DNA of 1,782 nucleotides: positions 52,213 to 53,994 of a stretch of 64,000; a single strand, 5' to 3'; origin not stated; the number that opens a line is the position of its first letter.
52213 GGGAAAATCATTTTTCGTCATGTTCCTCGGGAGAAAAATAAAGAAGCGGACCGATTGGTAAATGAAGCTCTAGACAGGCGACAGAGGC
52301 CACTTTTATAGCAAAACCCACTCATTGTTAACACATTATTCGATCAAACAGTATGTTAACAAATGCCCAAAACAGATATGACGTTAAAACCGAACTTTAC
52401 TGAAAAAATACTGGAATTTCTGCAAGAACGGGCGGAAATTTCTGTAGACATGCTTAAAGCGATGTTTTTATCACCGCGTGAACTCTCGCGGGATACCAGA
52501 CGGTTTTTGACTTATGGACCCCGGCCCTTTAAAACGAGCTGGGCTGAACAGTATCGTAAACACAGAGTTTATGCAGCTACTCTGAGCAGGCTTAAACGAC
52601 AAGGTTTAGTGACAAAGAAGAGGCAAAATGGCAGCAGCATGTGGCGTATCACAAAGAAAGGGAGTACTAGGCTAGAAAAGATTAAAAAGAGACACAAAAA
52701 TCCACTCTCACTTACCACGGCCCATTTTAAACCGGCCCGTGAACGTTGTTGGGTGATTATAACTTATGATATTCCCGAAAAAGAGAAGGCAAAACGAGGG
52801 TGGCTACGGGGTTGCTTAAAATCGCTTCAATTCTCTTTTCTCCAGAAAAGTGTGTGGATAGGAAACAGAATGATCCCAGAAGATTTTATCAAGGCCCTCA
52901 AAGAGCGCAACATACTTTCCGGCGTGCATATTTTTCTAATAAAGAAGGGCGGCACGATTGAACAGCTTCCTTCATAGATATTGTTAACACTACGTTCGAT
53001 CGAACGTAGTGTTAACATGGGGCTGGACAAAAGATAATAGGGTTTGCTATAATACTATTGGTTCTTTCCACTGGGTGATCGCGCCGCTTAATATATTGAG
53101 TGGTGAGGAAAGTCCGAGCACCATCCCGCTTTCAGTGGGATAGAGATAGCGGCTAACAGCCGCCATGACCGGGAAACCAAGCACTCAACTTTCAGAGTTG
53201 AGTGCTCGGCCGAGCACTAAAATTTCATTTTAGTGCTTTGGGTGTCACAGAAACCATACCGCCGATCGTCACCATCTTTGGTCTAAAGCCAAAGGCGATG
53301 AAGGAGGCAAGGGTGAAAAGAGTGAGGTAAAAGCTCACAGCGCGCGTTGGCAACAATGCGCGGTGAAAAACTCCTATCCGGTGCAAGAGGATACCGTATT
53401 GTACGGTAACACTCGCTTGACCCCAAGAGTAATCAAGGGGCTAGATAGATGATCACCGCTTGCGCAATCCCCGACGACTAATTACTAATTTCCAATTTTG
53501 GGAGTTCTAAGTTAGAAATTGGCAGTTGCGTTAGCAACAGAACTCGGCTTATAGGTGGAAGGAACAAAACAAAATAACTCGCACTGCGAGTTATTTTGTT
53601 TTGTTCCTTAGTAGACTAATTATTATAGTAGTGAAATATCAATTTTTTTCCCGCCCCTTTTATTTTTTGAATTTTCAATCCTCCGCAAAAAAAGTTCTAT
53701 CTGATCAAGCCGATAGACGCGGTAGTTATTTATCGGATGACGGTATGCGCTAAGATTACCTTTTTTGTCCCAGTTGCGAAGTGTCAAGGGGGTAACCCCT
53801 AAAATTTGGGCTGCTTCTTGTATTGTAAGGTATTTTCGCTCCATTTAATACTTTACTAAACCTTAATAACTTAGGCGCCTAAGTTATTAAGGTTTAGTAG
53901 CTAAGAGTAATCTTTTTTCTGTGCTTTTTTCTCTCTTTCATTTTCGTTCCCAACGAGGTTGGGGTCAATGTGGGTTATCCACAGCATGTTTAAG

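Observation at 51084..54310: rnpB locus embedded among palindromes, a nuclease pair and small HTH/antitoxin genes – possible integrated-element remnant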

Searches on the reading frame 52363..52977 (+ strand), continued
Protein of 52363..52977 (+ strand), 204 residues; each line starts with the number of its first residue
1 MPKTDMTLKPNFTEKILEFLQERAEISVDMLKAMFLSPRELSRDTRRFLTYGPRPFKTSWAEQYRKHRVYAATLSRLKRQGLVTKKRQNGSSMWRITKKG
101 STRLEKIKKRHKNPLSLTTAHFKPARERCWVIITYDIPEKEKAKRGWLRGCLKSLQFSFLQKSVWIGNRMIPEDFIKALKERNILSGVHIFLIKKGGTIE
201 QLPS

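Call 36: fold_search(model_id=the predicted structure, library=pdb)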
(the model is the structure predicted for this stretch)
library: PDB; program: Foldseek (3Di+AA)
matches with E <= 10: 458; with E <= 0.001: 0
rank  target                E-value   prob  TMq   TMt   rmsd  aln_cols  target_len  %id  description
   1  8a39_AP1              5.8e-02  0.97  0.30  0.21   9.5       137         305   18  Crystal Structure of PaaX from Escherichia coli W (released 2023-07-05)
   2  3kfw                  1.1e-01  0.87  0.26  0.23   8.1       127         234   15  Uncharacterized protein Rv0674 from Mycobacterium tuberculosis (released 2009-12-01)
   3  5zyf_C                1.6e-01  0.90  0.25  0.52   5.4        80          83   24  Crystal structure of Streptococcus pyogenes type II-A Cas2 (released 2018-08-15)
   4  7f84_A                1.8e-01  0.84  0.25  0.49   7.6        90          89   20  Crystal structure of CRISPR-associated Cas2c of Leptospira interrogans (released 2022-07-06)
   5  7dwq_D                1.9e-01  0.33  0.17  0.31   7.6        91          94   10  Photosystem I from a chlorophyll d-containing cyanobacterium Acaryochloris marina (released 2021-06-02)
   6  6jeo_bD               2.1e-01  0.35  0.17  0.32   7.5        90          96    8  Structure of PSI tetramer from Anabaena (released 2019-11-13)
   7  5zyf_A                2.3e-01  0.82  0.25  0.50   5.4        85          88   22  Crystal structure of Streptococcus pyogenes type II-A Cas2 (released 2018-08-15)
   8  5zyf_F                2.4e-01  0.87  0.24  0.52   3.6        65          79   29  Crystal structure of Streptococcus pyogenes type II-A Cas2 (released 2018-08-15)
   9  3zo7_E                2.7e-01  0.51  0.23  0.43   6.0        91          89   12  Crystal structure of ClcFE27A with substrate (released 2013-03-06)
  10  4es3                  2.9e-01  0.60  0.24  0.46   7.7        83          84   18  Double-stranded Endonuclease Activity in B. halodurans Clustered Regularly Interspaced Short Palindromic Repeats (CRISPR (released 2012-08-22)
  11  5zyf_E                3.1e-01  0.72  0.22  0.49   9.2        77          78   25  Crystal structure of Streptococcus pyogenes type II-A Cas2 (released 2018-08-15)
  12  8jjr_d                3.1e-01  0.33  0.19  0.18   8.5        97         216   14  Cryo-EM structure of Symbiodinium photosystem I (released 2024-05-15)
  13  3zo7_A                3.1e-01  0.25  0.20  0.33   6.7        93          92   12  Crystal structure of ClcFE27A with substrate (released 2013-03-06)
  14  6jhz_B                3.7e-01  0.75  0.25  0.49   7.1        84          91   18  Crystal structure of cas2 (released 2020-03-25)
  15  3zo7_D                3.9e-01  0.38  0.23  0.41   5.9        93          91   14  Crystal structure of ClcFE27A with substrate (released 2013-03-06)
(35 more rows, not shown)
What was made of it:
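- On CRISPR Cas2: Foldseek hits to Cas2 chains have TM (target-normalised) of about 0.5 and probability 0.8-0.9 (call 36).
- Foldseek top hits are PaaX 8a39 and Rv0674, then Cas2 chains (call 36).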

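Call 52: search_solved_structures(query=A1, max_evalue=1, show_alignments=3)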
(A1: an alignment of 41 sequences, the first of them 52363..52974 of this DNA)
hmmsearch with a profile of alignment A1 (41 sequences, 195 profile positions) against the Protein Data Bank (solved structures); distinct sequences matched with E-value up to 1: 51.
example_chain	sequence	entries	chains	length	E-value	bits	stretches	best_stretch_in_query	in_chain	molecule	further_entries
7wze_Y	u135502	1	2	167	0.0017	21.4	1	17-122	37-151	Uncharacterized HTH-type transcriptional regulator YetL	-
3bja_A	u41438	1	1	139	0.0031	20.5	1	61-111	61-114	Transcriptional regulator, MarR family, putative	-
4xrf_A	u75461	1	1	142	0.0033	20.4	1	39-110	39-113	Transcriptional regulator, MarR family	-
2a61_A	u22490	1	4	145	0.0088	19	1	63-124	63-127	transcriptional regulator Tm0710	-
2fbi_A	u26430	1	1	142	0.012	18.6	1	17-114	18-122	probable transcriptional regulator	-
3cta_A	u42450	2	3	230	0.013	18.4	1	53-98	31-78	Riboflavin kinase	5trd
2eth_A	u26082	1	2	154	0.025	17.5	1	54-125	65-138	transcriptional regulator, putative, Mar family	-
7kua_A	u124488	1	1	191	0.031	17.2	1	57-115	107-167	Transcriptional regulator, MarR family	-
6cmv_A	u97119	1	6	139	0.062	16.2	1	4-84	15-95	Transcriptional regulator Lrs14-like protein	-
3g3z_A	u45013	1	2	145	0.067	16.1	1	39-114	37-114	Transcriptional regulator, MarR family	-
1tbx_A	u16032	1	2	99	0.07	16.1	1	55-106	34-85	Hypothetical 11.0 kDa protein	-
4hbl_A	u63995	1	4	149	0.077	15.9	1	55-121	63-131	Transcriptional regulator, MarR family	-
5hlh_A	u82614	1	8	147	0.082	15.8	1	58-121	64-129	MarR family transcriptional regulator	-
5hlg_A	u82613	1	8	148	0.084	15.8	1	58-121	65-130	MarR family transcriptional regulator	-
5hli_A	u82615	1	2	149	0.085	15.8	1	57-121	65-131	MarR family transcriptional regulator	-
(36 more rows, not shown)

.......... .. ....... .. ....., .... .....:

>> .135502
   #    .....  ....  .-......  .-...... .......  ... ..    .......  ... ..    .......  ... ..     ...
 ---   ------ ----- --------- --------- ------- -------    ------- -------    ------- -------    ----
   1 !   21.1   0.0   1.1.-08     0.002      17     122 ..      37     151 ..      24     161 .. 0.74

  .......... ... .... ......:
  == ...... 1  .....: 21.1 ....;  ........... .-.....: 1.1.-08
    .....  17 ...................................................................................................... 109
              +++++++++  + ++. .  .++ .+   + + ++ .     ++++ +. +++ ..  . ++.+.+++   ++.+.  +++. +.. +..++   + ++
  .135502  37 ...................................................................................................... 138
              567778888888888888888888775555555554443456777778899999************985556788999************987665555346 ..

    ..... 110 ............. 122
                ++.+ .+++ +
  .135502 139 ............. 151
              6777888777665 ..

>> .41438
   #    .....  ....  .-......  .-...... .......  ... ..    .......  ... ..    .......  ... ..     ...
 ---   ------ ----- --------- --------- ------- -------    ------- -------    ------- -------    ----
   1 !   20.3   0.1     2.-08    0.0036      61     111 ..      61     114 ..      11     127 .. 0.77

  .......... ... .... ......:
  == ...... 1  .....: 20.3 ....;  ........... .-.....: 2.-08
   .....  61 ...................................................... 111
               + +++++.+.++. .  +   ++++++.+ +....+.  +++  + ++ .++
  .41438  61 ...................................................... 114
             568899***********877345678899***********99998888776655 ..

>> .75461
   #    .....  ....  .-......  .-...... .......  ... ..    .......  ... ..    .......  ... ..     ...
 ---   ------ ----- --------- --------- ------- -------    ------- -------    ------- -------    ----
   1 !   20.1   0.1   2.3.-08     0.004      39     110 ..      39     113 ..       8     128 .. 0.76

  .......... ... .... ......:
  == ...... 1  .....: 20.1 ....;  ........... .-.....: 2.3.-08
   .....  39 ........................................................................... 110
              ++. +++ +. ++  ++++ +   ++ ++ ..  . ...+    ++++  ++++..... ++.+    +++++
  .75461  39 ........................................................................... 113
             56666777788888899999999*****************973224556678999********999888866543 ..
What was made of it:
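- A profile search against PDB finds MarR/PadR for the N-terminal half (call 52).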

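Call 63: search_protein_representatives(alignment_id=A1)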
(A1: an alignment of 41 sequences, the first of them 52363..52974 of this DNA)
Query: 41 sequences, 195 profile positions. Proteins with E-value up to 0.001 (for the whole library): 5344; up to 1e-10: 2529; up to 1e-30: 842. The best 150 are listed.
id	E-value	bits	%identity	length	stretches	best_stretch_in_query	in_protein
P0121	6.9e-69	247.8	-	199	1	1-195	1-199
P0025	2.7e-64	232.8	-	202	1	1-194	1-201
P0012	6.1e-64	231.7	-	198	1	3-194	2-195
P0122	3.1e-62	226.1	-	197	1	5-194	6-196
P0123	2.1e-61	223.4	-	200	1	5-192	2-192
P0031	2.2e-61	223.3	-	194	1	1-195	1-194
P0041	7.6e-60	218.3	-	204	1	6-193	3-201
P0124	1.1e-59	217.8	-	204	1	8-194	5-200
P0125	1.1e-59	217.8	-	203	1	3-194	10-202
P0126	3.5e-59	216.1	-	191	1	1-194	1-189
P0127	3.5e-59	216.1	-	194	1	1-194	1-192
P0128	5.5e-59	215.5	-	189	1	1-191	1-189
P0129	1.0e-58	214.6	-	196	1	4-194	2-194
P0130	1.2e-58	214.4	-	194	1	1-195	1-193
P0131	1.2e-58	214.3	-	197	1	1-194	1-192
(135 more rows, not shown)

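Call 94: search_protein_families(library=padloc, proteins=[window:52363-52977:+], max_evalue=0.01)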
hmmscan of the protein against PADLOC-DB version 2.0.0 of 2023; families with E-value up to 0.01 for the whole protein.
window:52363-52977:+ (204 aa): 9 families
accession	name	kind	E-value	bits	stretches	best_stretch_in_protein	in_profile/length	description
PDLC01649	Cas2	-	0.00027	19.2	1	130-180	2-48/70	"CAS-I,CAS-II,CAS-III,CAS-IV,CAS-V,CAS-VI; acquisition_2"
PDLC00935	Cas2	-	0.00031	19.1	1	131-166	3-39/96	CRISPR-associated endonuclease Cas2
PDLC01525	Cas2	-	0.00055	18.6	1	131-169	3-39/90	"CAS-I,CAS-II,CAS-III,CAS-IV,CAS-V,CAS-VI; acquisition_2"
PDLC01251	Cas2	-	0.0018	16.5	1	131-166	3-35/84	"CAS-I,CAS-II,CAS-III,CAS-IV,CAS-V,CAS-VI; acquisition_2"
PDLC02070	Cas2_II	-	0.0035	15.7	1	131-173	3-43/89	-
PDLC01748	Cas2_IIIa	-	0.0043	15.6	1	130-165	2-34/88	-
PDLC01720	Csa3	-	0.0047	15.5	1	15-104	29-85/118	Csa3_1_CAS-I-II-III-IV-V-VI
PDLC01879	CARF3--CARF_TM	-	0.0052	14.4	1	15-108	160-221/222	-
PDLC03869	LmuC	-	0.0079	13.9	0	67-116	89-138/168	-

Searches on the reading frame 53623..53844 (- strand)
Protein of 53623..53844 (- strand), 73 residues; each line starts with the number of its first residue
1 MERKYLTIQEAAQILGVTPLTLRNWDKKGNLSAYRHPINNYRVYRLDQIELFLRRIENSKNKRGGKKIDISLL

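Call 4: search_protein_families(library=pfam, proteins=[window:53623-53844:-], max_evalue=0.1)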
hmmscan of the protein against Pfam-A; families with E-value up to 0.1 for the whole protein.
window:53623-53844:- (73 aa): 9 families
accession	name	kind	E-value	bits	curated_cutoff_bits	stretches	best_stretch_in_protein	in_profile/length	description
PF00376.29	MerR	-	8e-11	42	28.2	1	7-44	1-38/38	MerR family regulatory protein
PF13411.12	MerR_1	-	4.5e-09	36.7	21.6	1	7-52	2-46/69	MerR HTH family regulatory protein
PF12728.13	HTH_17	-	1.1e-08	35.6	27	1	5-55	1-49/51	Helix-turn-helix domain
PF13280.12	WYL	-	0.023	15.1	21.8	1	13-50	29-66/70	WYL domain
PF13518.12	HTH_28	-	0.036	14.6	25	1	5-28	13-35/52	Helix-turn-helix domain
PF01527.26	HTH_Tnp_1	-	0.042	14.5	24.1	1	6-28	24-46/75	Transposase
PF08220.18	HTH_DeoR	-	0.075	13.2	21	0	3-24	12-33/57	DeoR-like helix-turn-helix domain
PF02954.25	HTH_8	-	0.081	13.1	22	0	8-23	21-36/42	Bacterial regulatory protein, Fis family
PF01381.28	HTH_3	-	0.092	13.2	23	0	2-25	6-29/55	Helix-turn-helix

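Call 25: search_protein_families(library=ncbifam, proteins=[window:53623-53844:-], max_evalue=0.01)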
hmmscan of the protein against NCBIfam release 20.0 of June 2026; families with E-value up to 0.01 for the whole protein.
window:53623-53844:- (73 aa): 8 families
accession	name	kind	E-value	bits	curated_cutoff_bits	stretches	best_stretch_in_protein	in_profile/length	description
TIGR01764.1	excise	domain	9.5e-07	29.1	28.8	1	5-45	1-40/49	excisionase family DNA-binding protein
NF033518.0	transpos_IS607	equivalog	9.9e-06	25.2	110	1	9-62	1-53/187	IS607 family transposase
NF047375.1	HeatShock_HspR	equivalog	8.8e-05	22.4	105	1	5-58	3-54/92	heat shock protein transcriptional repressor HspR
TIGR03453.1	partition_RepA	equivalog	0.00013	20.9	348.45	1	5-62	33-89/387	plasmid partitioning protein RepA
NF033787.1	HTH_BldC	subfamily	0.00065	19.5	77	1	5-37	2-34/49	BldC family transcriptional regulator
NF053782.1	ChlnTransRegdde3219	equivalog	0.0021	17.6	450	1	4-48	5-49/278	choline utilization transcriptional activator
TIGR02047.1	CadR-PbrR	equivalog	0.0084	16.1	151.45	1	7-51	2-46/127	Cd(II)/Pb(II)-responsive transcriptional regulator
NF040522.1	VC1465_fam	subfamily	0.0087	16.1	70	1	4-29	8-33/111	VC1465 family Xer recombination activation factor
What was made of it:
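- Checked: 53623-53844 (-): a MerR/excisionase-type HTH (MerR 8e-11, TIGR01764 excisionase 9.5e-7; calls 4, 25).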

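Call 26: search_protein_families(library=phrogs, proteins=[window:53623-53844:-], max_evalue=0.01)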
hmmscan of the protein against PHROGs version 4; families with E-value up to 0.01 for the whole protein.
window:53623-53844:- (73 aa): 15 families
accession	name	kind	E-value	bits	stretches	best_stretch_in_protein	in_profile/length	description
phrog_6620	-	integration and excision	8.7e-09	36.2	1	6-59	2-54/201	transposase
phrog_2907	-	integration and excision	9.3e-09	36.7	1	1-64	2-69/117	excisionase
phrog_66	-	integration and excision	1e-08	36.3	1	2-69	90-156/412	excisionase and transcriptional regulator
phrog_11671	-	unknown function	1.2e-07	32.9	1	3-51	5-53/146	-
phrog_4745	-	DNA, RNA and nucleotide metabolism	1.4e-06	29.1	1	3-63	29-94/107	DNA binding protein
phrog_2474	-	transcription regulation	1.7e-06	28.9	1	4-49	47-92/118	MerR-like transcriptional regulator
phrog_20793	-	unknown function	2.4e-06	28.5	1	6-61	8-63/86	-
phrog_597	-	DNA, RNA and nucleotide metabolism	5.2e-06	27.6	1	2-55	109-163/200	DNA binding protein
phrog_57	-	head and packaging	3.8e-05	24.6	1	2-64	9-70/199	terminase small subunit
phrog_10045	-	DNA, RNA and nucleotide metabolism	9.6e-05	23.2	1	4-53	19-68/74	HTH DNA binding protein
phrog_1729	-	unknown function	0.00019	22.5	1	4-48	91-133/142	-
phrog_7950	-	transcription regulation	0.00078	20.5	1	3-37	18-52/68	transcriptional repressor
phrog_6401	-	DNA, RNA and nucleotide metabolism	0.0013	19.6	1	2-47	6-51/64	DNA binding protein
phrog_7735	-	integration and excision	0.002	19.5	1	4-58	4-55/99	excisionase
phrog_28156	-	unknown function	0.0047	18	1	4-43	8-47/156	-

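Call 94: search_protein_families(library=padloc, proteins=[window:53623-53844:-], max_evalue=0.01)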
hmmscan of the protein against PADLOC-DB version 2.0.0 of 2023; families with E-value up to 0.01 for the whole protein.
window:53623-53844:- (73 aa): 3 families
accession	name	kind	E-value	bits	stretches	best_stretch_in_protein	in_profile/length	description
PDLC04133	mad1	-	1.1e-10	39.7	1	1-55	1-53/60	mads_1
PDLC03348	MTase_II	-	0.00026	17.6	1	2-33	7-39/727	Type II methyltransferase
PDLC01652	WYL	-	0.0053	15.1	1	17-58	44-79/162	"CAS-I,CAS-II,CAS-III,CAS-IV,CAS-V,CAS-VI; associated_signaling"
